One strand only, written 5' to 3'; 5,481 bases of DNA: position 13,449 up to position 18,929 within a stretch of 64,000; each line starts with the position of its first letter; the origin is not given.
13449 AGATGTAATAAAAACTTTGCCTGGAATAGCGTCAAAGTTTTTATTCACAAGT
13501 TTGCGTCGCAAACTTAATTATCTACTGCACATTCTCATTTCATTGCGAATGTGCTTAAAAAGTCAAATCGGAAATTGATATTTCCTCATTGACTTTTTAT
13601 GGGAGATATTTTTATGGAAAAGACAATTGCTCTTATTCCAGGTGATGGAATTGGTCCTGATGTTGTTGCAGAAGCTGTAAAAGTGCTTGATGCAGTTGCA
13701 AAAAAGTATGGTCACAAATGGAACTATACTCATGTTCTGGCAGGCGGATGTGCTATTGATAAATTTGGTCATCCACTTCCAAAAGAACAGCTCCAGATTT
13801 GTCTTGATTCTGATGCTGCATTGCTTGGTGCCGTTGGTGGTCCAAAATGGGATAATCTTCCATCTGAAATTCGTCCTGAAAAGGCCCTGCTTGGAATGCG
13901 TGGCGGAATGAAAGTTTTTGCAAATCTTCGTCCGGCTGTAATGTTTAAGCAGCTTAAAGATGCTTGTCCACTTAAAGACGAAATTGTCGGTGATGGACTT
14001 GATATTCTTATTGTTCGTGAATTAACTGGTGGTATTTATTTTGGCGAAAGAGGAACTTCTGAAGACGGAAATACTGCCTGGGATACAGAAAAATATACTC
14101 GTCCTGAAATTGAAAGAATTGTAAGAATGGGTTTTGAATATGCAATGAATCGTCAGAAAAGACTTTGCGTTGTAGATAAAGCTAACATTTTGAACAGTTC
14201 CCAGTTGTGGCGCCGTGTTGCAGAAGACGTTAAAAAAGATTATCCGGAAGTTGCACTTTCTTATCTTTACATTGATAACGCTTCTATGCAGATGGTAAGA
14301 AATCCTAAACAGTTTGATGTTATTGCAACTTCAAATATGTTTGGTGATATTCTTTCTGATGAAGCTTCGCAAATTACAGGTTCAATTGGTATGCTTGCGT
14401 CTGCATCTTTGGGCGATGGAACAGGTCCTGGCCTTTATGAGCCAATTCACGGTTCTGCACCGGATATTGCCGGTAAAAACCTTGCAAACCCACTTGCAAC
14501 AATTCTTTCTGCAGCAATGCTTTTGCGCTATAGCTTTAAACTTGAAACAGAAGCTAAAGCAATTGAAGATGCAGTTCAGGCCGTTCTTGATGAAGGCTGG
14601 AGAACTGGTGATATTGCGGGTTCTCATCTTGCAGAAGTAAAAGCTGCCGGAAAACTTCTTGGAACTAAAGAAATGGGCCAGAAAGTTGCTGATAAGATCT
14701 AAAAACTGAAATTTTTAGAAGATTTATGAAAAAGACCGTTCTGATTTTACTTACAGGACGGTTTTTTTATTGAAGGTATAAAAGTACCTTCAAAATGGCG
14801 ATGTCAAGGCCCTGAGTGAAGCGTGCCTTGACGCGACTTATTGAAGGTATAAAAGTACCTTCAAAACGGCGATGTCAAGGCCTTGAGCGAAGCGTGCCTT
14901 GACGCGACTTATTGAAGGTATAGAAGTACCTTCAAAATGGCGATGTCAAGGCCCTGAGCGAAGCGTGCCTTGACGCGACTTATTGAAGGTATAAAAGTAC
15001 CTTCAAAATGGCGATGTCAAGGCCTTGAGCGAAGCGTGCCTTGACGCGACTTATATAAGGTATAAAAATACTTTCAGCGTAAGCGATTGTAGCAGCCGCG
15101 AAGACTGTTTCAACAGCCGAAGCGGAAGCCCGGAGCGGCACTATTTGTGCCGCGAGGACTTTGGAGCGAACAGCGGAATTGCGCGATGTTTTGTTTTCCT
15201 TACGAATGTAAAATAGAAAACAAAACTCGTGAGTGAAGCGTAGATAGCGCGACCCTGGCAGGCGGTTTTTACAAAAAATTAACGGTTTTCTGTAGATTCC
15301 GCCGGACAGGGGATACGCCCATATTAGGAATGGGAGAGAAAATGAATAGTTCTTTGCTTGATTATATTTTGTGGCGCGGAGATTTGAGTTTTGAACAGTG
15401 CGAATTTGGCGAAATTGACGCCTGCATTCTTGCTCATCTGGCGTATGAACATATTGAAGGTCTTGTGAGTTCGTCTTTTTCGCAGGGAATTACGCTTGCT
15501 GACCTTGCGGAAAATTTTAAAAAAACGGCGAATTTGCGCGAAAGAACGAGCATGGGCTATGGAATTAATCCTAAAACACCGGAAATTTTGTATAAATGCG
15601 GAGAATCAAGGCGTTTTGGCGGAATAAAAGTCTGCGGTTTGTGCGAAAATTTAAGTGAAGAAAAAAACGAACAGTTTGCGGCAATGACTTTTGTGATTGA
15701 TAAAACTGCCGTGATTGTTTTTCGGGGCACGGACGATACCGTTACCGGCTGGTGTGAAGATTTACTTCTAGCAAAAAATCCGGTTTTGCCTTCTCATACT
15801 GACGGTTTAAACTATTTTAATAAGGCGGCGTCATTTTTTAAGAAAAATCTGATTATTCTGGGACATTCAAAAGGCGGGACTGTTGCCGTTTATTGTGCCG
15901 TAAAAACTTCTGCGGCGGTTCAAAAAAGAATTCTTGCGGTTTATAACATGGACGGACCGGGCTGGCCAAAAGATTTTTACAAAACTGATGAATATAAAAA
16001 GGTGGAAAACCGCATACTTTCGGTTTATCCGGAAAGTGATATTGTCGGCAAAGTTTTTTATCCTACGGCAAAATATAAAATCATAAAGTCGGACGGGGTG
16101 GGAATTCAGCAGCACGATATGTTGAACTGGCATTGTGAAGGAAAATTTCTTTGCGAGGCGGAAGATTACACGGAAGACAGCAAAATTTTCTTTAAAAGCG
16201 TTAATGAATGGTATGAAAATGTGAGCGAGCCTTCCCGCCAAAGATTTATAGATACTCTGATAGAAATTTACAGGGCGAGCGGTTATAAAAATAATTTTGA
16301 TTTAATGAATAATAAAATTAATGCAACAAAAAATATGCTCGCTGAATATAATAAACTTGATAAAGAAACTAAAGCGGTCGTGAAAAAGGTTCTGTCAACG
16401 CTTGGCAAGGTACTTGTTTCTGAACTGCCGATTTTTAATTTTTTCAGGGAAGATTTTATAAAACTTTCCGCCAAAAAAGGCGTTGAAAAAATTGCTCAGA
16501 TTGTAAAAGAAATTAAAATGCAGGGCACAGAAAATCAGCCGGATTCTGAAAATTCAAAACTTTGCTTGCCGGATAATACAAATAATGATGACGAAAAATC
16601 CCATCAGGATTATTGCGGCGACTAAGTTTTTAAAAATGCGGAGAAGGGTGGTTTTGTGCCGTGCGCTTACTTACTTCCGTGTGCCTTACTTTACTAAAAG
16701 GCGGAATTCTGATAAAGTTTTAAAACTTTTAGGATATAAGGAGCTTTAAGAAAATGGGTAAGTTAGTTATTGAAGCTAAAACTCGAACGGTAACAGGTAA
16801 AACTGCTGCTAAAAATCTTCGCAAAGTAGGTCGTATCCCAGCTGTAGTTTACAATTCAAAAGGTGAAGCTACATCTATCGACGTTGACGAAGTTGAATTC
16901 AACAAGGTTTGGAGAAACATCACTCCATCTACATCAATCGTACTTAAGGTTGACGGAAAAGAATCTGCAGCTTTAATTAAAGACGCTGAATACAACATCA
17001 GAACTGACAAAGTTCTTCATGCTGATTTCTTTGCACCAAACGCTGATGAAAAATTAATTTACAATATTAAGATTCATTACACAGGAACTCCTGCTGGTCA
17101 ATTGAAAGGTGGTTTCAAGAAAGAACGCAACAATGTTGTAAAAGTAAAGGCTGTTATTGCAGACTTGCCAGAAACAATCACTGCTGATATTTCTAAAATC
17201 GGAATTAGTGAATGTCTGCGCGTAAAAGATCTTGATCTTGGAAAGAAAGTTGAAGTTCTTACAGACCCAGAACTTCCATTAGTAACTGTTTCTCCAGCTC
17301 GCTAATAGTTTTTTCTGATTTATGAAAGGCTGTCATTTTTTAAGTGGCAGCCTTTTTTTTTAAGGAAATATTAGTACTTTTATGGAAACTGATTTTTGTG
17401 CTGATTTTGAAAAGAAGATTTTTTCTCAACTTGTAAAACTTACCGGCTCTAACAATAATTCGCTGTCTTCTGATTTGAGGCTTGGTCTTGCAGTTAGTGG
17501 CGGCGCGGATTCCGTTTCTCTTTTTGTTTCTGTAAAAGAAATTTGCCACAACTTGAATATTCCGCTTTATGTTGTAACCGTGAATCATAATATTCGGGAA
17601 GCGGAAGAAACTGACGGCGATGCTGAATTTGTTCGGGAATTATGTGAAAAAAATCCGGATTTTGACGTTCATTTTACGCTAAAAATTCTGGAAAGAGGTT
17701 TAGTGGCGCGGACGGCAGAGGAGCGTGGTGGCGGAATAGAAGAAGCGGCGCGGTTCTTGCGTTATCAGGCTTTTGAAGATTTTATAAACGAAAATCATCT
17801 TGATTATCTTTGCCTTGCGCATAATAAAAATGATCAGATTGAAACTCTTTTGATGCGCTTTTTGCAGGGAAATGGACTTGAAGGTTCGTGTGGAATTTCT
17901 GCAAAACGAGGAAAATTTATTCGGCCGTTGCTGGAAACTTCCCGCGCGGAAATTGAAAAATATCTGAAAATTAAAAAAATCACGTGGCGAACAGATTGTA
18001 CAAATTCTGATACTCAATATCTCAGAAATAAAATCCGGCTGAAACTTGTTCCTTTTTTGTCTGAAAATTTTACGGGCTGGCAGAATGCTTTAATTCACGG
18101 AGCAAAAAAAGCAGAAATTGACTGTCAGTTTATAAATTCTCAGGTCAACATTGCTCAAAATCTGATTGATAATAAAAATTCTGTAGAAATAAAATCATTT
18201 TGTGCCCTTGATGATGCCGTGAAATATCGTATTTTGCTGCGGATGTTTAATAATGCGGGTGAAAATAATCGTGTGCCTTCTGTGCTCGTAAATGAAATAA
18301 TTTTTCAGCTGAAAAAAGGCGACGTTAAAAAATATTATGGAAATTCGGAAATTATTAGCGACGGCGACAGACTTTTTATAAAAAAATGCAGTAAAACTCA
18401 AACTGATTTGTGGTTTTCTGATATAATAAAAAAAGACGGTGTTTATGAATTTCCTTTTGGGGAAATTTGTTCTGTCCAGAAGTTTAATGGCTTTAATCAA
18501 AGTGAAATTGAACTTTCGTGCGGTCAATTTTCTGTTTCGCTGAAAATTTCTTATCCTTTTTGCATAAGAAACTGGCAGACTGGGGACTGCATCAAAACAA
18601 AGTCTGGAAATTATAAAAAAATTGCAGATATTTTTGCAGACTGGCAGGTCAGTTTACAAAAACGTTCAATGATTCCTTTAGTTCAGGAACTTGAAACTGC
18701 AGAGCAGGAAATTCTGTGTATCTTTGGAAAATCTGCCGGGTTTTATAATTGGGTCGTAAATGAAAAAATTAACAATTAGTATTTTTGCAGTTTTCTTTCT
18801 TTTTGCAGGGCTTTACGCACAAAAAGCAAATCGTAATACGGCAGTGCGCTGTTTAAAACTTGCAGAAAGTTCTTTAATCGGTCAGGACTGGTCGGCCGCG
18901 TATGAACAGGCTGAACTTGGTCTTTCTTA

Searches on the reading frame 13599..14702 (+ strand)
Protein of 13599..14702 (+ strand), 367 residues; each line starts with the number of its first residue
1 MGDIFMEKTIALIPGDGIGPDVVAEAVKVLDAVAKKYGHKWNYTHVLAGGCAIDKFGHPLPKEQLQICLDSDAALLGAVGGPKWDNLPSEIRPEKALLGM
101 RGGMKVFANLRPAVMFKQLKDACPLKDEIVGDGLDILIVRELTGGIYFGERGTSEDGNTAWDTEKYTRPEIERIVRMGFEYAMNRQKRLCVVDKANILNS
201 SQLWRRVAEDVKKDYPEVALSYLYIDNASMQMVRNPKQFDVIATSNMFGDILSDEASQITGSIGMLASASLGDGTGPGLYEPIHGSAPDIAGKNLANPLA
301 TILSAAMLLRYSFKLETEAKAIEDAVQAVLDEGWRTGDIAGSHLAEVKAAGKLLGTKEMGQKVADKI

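Call 39: search_protein_families(library=pfam, proteins=[window:13599-14702:+], max_evalue=0.001)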
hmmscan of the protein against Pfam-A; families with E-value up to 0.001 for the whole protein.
window:13599-14702:+ (367 aa): 1 family
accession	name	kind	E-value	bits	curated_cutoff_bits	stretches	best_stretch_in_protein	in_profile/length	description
PF00180.25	Iso_dh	-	6.4e-138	460.2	27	1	9-363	1-348/348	Isocitrate/isopropylmalate dehydrogenase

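Call 49: find_encoding_contigs(protein=window:13599-14702:+, flank=2500, max_places=10)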
Protein window:13599-14702:+ (367 aa): 1 contig read that carries it; 1 place shown.
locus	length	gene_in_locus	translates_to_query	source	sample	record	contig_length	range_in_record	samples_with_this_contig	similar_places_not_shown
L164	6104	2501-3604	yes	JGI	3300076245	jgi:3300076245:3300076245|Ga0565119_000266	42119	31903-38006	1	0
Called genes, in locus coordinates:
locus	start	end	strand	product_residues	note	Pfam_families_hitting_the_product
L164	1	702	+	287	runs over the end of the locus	PF08843:AbiEii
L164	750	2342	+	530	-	PF00682:HMGL-like, PF22617:HCS_D2, PF08502:LeuA_dimer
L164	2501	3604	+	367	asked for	PF00180:Iso_dh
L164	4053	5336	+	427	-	PF11187:Mbeg1-like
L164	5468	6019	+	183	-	PF01386:Ribosomal_L25p, PF14693:Ribosomal_TL5_C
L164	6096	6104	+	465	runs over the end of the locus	PF01171:ATP_bind_3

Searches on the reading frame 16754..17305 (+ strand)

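Call 96: search_protein_families(library=pfam, proteins=[window:16754-17305:+], max_evalue=0.00001)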
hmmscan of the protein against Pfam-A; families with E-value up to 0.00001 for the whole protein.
window:16754-17305:+ (183 aa): 2 families
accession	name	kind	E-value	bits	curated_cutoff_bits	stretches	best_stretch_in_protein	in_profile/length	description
PF01386.24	Ribosomal_L25p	-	6.4e-21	75.1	23.6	1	6-92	1-82/82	Ribosomal L25p family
PF14693.11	Ribosomal_TL5_C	-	2.1e-17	63.7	27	1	103-183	4-84/84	Ribosomal protein TL5, C-terminal domain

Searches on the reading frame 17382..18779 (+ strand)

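Call 97: search_protein_families(library=pfam, proteins=[window:17382-18779:+], max_evalue=0.00001)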
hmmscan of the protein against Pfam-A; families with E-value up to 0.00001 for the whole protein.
window:17382-18779:+ (465 aa): 1 family
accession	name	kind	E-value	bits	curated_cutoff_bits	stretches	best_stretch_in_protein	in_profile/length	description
PF01171.26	ATP_bind_3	-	2.4e-49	168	27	1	35-219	3-180/182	PP-loop family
